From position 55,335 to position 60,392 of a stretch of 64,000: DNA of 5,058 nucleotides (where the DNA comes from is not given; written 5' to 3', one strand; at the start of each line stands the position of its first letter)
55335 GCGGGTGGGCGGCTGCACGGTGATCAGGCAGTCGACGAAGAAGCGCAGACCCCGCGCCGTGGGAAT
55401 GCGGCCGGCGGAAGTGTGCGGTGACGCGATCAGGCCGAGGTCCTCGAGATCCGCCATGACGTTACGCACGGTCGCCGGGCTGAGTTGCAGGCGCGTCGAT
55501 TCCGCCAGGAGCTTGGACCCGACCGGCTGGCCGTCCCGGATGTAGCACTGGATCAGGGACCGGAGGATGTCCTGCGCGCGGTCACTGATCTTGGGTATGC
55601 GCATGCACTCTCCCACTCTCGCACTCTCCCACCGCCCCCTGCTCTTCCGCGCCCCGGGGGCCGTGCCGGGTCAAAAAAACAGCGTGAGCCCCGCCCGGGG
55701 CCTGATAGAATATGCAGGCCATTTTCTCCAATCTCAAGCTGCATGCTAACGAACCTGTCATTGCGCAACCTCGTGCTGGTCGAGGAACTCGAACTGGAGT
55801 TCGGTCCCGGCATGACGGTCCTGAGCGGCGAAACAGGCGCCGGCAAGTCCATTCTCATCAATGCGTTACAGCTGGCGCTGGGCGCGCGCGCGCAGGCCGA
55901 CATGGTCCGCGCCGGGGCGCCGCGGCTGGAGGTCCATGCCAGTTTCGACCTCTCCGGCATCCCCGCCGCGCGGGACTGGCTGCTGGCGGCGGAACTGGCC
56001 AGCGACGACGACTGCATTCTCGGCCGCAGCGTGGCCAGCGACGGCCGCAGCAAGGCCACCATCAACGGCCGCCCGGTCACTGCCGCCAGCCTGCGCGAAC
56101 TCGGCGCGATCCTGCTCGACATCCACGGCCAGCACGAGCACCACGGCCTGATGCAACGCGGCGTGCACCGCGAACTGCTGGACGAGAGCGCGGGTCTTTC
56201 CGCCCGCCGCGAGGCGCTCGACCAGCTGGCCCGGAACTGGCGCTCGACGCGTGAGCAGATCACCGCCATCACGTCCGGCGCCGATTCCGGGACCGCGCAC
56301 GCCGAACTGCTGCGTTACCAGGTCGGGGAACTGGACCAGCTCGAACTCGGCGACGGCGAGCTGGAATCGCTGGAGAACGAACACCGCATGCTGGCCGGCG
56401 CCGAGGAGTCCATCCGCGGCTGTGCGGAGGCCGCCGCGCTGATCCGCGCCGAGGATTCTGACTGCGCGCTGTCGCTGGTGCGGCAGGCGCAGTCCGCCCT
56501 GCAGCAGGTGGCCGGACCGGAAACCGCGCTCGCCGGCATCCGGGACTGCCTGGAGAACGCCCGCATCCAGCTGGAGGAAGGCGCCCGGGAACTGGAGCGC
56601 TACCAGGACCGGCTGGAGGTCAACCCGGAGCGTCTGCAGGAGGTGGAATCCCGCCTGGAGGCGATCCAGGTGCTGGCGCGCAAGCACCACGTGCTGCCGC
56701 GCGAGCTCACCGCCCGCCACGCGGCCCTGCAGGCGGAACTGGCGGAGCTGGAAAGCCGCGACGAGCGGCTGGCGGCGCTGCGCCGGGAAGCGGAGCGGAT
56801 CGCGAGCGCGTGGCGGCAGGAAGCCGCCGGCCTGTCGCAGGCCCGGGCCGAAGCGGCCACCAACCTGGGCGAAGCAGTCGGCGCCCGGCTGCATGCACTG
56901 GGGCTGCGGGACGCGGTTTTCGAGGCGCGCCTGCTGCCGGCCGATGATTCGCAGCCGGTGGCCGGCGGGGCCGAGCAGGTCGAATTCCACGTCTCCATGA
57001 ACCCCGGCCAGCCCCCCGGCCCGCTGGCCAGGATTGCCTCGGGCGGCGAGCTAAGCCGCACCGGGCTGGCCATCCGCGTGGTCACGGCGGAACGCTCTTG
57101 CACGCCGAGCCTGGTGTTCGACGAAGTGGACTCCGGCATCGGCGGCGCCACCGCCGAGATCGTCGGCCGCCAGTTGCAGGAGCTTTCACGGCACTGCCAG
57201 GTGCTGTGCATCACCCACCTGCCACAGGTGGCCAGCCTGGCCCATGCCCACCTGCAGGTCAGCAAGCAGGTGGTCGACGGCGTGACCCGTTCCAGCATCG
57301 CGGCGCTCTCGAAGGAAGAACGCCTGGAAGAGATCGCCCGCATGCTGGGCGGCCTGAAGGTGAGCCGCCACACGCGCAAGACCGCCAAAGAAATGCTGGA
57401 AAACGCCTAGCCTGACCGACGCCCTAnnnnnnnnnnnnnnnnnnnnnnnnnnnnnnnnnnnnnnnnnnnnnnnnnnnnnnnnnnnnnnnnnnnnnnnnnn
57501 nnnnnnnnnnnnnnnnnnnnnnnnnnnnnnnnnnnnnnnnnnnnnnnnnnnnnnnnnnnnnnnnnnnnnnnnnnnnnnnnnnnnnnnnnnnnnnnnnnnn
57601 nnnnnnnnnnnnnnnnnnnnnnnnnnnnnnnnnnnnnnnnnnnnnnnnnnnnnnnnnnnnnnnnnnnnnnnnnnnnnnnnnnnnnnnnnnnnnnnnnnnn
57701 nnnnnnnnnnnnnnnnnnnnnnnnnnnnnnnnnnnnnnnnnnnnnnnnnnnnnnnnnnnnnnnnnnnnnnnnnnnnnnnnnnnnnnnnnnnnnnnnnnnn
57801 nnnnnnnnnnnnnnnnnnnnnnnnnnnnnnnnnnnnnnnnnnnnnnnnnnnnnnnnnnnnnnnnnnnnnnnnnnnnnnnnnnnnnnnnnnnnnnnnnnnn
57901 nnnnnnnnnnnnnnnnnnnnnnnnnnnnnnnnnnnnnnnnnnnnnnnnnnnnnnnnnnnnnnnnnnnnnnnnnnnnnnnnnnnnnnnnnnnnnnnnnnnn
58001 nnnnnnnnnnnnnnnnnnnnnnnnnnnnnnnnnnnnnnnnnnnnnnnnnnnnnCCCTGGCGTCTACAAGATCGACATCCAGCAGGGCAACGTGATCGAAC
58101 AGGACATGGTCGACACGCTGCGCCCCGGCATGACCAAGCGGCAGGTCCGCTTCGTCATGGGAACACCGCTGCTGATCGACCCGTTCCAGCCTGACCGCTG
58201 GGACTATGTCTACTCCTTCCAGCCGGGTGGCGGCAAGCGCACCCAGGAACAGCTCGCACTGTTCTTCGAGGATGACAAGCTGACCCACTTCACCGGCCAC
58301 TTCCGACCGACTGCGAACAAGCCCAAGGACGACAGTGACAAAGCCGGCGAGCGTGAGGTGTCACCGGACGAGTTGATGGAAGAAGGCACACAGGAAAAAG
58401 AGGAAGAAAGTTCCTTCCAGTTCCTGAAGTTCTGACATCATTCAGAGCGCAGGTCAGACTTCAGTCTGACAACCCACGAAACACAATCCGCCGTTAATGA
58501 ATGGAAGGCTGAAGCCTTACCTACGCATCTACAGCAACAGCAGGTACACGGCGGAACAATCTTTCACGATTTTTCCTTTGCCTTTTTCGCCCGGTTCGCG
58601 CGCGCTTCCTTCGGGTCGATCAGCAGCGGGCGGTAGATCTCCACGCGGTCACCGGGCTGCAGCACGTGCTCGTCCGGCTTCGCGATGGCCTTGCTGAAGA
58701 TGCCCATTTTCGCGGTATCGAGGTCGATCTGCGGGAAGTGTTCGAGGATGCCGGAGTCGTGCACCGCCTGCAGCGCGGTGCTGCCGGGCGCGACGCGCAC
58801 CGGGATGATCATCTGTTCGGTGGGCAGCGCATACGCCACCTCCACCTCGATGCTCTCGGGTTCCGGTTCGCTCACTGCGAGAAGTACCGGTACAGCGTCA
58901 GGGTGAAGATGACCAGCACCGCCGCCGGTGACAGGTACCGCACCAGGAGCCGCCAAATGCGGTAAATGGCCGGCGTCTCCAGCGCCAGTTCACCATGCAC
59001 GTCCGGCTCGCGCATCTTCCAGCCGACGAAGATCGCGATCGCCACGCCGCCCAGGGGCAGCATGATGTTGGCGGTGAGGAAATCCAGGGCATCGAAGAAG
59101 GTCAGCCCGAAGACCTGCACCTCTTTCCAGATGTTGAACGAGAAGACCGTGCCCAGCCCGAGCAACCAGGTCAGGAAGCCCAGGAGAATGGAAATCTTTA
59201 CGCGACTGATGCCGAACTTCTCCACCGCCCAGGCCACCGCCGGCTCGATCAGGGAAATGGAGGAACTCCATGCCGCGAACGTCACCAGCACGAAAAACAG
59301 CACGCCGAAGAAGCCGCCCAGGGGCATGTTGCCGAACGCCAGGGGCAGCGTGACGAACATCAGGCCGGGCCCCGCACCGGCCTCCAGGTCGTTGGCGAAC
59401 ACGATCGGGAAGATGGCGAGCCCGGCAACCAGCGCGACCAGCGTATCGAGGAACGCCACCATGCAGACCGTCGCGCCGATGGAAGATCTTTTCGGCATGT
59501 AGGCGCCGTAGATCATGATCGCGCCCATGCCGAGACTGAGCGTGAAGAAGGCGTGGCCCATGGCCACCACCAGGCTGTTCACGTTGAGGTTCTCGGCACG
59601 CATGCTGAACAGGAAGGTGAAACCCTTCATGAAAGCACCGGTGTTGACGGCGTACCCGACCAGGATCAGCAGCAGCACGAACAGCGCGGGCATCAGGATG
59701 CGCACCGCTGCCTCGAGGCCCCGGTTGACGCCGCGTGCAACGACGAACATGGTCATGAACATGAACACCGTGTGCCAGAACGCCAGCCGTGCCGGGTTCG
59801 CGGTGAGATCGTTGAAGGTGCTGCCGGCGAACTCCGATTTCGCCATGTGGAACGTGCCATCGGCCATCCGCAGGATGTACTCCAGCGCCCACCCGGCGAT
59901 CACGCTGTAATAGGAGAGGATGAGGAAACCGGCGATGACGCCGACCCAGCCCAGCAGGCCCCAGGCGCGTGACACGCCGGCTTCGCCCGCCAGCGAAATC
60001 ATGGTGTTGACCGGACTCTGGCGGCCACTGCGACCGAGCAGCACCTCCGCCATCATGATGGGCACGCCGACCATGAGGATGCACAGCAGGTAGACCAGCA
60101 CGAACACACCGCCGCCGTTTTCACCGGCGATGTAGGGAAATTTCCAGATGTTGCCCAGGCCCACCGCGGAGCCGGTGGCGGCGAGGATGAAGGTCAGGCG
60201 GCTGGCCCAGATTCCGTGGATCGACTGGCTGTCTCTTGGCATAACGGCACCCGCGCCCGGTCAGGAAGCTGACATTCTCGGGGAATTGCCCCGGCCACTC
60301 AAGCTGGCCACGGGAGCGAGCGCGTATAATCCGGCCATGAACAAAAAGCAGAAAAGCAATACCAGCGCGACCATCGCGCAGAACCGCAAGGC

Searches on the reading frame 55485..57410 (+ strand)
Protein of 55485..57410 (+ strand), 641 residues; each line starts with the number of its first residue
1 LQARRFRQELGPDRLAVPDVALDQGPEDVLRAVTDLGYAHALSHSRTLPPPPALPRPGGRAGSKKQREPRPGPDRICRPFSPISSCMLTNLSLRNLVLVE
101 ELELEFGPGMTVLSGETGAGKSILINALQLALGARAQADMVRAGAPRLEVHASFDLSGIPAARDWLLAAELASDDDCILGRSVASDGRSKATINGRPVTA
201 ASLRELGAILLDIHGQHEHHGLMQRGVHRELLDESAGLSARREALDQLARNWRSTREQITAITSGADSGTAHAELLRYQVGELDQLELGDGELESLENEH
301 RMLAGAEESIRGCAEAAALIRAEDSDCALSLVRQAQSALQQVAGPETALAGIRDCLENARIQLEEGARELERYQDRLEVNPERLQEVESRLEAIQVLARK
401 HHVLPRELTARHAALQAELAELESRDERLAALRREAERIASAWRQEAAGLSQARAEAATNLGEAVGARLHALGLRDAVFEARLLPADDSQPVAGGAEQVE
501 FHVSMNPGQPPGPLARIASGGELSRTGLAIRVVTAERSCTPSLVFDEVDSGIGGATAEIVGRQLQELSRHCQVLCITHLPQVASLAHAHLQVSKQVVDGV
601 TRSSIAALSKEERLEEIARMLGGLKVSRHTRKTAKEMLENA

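Call 61: search_protein_families(library=pfam, proteins=[window:55485-57410:+], max_evalue=0.00001)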
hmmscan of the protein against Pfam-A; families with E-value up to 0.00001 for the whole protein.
window:55485-57410:+ (641 aa): 2 families
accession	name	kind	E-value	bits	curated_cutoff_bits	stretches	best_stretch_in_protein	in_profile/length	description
PF02463.25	SMC_N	-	1.9e-18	67.1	40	1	100-595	16-214/220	RecF/RecN/SMC N terminal domain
PF13476.12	AAA_23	-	6e-11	43.8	27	1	91-138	2-49/201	AAA domain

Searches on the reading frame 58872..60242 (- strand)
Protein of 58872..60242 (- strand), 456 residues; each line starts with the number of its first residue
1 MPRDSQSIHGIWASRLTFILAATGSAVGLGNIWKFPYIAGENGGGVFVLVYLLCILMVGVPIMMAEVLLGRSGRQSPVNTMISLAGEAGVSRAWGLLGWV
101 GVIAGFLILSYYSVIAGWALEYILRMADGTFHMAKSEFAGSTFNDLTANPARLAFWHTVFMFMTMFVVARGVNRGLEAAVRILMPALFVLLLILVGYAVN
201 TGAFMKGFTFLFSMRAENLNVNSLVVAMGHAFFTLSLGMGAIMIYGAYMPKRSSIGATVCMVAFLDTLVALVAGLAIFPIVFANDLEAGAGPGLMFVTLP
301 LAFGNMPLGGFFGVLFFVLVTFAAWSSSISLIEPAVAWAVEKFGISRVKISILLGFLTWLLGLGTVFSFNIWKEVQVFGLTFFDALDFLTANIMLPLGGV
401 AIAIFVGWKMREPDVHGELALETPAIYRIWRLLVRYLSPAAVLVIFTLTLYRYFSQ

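Call 61: search_protein_families(library=pfam, proteins=[window:58872-60242:-], max_evalue=0.00001)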
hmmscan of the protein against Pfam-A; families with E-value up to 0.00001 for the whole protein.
window:58872-60242:- (456 aa): 1 family
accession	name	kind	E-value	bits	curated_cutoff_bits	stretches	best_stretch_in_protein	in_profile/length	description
PF00209.24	SNF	-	3.2e-42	145.4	27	2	11-125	3-111/524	Sodium:neurotransmitter symporter family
